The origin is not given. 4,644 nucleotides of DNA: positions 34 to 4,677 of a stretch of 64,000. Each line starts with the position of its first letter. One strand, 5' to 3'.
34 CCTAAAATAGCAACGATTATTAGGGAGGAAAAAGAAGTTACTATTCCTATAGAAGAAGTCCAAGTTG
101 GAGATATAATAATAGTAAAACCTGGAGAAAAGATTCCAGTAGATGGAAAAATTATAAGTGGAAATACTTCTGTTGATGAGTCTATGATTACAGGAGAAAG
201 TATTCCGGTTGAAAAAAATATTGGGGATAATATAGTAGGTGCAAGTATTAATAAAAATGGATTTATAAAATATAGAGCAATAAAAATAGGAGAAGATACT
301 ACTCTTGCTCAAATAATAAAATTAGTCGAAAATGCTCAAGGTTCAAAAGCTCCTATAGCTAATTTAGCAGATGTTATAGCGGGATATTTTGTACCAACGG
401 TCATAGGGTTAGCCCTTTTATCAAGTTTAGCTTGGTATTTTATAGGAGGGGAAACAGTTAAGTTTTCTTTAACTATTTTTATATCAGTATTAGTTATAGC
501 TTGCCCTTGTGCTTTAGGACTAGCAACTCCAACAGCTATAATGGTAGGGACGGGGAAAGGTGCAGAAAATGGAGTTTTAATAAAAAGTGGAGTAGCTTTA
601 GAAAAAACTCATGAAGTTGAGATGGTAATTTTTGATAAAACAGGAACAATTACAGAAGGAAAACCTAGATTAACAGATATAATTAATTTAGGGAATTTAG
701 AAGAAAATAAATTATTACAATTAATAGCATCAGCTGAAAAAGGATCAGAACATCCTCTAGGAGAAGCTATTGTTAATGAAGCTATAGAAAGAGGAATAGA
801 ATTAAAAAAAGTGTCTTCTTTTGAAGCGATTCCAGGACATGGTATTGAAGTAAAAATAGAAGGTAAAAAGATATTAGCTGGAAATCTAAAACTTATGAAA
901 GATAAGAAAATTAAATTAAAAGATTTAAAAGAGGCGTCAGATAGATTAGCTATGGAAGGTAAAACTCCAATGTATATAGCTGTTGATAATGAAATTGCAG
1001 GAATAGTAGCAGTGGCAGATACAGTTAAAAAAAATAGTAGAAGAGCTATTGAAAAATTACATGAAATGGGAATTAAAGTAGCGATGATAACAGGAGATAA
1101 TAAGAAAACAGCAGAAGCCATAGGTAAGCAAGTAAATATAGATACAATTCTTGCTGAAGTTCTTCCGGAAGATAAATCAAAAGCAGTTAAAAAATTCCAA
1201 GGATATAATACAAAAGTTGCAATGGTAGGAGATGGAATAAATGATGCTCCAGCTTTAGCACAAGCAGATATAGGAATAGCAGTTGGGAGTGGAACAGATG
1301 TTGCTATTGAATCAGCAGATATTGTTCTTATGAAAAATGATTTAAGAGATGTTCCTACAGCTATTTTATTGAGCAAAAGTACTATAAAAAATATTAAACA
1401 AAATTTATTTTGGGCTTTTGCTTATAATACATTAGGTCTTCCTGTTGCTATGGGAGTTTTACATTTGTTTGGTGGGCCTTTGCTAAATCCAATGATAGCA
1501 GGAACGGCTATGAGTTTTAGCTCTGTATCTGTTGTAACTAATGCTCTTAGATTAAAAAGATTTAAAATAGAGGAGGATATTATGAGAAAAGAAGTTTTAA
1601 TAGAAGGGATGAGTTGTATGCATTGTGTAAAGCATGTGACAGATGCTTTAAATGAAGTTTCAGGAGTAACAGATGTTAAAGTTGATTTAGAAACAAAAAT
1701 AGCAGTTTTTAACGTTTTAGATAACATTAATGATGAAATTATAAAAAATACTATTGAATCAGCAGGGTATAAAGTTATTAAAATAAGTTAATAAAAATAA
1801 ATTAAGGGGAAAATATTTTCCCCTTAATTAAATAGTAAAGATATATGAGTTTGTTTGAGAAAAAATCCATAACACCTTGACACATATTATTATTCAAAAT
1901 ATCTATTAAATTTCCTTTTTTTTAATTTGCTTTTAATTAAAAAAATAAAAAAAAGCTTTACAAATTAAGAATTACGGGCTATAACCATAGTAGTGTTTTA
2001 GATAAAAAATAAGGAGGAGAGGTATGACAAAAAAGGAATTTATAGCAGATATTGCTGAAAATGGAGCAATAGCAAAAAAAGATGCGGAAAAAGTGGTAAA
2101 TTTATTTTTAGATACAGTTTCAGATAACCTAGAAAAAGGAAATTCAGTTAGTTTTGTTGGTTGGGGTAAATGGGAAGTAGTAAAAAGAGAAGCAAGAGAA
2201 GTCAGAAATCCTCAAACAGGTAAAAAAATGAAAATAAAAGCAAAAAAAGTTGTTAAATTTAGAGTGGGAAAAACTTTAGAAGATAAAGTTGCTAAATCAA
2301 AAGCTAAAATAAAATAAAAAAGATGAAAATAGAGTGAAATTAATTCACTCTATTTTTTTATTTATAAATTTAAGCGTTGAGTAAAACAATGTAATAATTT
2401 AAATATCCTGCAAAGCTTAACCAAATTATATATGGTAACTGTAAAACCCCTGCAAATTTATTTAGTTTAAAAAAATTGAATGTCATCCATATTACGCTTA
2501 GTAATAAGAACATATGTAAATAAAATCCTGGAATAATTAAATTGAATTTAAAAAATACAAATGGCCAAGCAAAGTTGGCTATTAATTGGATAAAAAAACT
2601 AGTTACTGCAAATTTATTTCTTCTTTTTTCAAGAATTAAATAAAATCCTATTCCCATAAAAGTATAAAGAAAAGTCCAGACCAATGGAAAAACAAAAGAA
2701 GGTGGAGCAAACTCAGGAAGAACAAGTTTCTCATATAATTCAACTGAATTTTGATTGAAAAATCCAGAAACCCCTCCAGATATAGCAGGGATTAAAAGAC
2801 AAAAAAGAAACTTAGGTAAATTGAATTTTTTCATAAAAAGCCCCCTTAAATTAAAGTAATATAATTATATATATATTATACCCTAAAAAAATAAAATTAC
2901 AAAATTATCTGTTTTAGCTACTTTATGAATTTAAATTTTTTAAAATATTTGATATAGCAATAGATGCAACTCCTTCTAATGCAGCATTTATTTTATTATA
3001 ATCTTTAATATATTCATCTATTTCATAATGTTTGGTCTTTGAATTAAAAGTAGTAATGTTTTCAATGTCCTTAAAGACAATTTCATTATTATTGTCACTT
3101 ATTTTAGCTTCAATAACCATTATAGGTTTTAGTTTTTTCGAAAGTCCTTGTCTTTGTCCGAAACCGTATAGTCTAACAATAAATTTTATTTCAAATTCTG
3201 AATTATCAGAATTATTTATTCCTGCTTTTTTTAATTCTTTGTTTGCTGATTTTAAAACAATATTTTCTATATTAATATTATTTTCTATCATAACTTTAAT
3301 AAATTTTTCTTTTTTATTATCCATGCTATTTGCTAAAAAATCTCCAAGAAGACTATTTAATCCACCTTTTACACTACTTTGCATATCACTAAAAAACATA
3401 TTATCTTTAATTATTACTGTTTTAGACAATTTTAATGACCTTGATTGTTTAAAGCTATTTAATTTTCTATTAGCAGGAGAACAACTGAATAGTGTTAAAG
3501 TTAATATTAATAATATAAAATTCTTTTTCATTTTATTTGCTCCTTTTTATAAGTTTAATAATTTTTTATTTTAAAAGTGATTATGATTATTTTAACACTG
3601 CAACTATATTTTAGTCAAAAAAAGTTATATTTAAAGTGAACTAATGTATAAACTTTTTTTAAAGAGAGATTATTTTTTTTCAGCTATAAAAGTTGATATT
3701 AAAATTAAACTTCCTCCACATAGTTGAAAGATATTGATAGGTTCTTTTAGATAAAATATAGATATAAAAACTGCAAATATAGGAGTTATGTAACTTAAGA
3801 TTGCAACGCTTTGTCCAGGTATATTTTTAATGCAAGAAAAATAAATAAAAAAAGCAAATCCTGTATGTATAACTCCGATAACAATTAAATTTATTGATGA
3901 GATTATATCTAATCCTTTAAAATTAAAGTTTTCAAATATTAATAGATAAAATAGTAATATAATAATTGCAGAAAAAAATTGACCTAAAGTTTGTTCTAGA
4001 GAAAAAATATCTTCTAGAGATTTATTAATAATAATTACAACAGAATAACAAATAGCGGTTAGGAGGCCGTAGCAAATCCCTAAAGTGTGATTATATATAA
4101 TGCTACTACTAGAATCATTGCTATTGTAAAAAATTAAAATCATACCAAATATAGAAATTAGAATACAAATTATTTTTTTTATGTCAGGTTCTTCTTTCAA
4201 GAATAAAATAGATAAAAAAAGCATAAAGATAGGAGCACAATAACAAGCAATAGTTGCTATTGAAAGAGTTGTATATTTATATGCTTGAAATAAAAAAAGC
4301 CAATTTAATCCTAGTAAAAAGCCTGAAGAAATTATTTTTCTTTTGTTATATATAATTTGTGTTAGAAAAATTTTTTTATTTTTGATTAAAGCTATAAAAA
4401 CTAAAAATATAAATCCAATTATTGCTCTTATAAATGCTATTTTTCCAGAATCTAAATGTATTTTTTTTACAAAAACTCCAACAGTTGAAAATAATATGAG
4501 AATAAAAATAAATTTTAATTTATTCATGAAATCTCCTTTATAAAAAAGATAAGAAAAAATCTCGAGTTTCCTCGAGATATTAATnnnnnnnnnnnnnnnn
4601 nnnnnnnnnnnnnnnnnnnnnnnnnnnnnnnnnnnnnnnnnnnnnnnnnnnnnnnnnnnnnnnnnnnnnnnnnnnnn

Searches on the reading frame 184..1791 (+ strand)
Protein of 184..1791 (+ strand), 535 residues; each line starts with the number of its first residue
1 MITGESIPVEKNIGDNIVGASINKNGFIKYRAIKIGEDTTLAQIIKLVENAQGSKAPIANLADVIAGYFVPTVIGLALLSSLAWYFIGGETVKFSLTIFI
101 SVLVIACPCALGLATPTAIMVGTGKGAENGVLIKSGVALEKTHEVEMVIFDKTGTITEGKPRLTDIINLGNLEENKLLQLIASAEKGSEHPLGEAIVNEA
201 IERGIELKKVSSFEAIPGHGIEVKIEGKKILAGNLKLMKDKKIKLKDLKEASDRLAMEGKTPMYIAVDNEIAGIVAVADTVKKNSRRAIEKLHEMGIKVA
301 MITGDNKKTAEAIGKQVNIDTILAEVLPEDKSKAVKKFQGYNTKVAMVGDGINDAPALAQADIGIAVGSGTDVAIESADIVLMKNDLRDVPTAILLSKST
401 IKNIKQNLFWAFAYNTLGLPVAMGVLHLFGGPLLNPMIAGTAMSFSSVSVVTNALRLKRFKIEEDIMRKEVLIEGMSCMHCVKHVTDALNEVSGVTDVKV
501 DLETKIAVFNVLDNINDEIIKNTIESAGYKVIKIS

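Call 67: search_protein_families(library=pfam, proteins=[window:184-1791:+], max_evalue=0.00001)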
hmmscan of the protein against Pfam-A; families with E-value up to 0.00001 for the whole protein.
window:184-1791:+ (535 aa): 4 families
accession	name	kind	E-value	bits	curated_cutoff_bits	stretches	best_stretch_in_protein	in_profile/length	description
PF00702.32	Hydrolase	-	2.5e-39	136.1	26.4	1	147-362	3-191/191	haloacid dehalogenase-like hydrolase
PF00122.25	E1-E2_ATPase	-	3.4e-36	124.9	28.1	1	1-128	54-180/181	E1-E2 ATPase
PF00403.32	HMA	-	1.1e-13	51.7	24.8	1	471-530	2-62/62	Heavy-metal-associated domain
PF08282.18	Hydrolase_3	-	4.4e-09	36.9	20.9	0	337-386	198-247/255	haloacid dehalogenase-like hydrolase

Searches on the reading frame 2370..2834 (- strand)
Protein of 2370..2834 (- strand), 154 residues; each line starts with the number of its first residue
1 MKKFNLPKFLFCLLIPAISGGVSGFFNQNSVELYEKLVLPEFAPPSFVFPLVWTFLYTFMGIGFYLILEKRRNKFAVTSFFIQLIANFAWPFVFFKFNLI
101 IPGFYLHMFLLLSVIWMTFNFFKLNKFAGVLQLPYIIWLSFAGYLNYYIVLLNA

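Call 67: search_protein_families(library=pfam, proteins=[window:2370-2834:-], max_evalue=0.00001)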
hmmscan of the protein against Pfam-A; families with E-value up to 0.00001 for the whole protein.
window:2370-2834:- (154 aa): 1 family
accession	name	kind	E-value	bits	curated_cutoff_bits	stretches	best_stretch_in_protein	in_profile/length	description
PF03073.20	TspO_MBR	-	9.4e-37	126.4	24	1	13-150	2-144/145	TspO/MBR family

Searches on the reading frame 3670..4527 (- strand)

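Call 67: search_protein_families(library=pfam, proteins=[window:3670-4527:-], max_evalue=0.00001)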
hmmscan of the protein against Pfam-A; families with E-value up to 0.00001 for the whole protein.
window:3670-4527:- (285 aa): 1 family
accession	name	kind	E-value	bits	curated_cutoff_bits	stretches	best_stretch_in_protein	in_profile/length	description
PF00892.27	EamA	-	1.1e-37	129.8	28.2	2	149-281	2-132/135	EamA-like transporter family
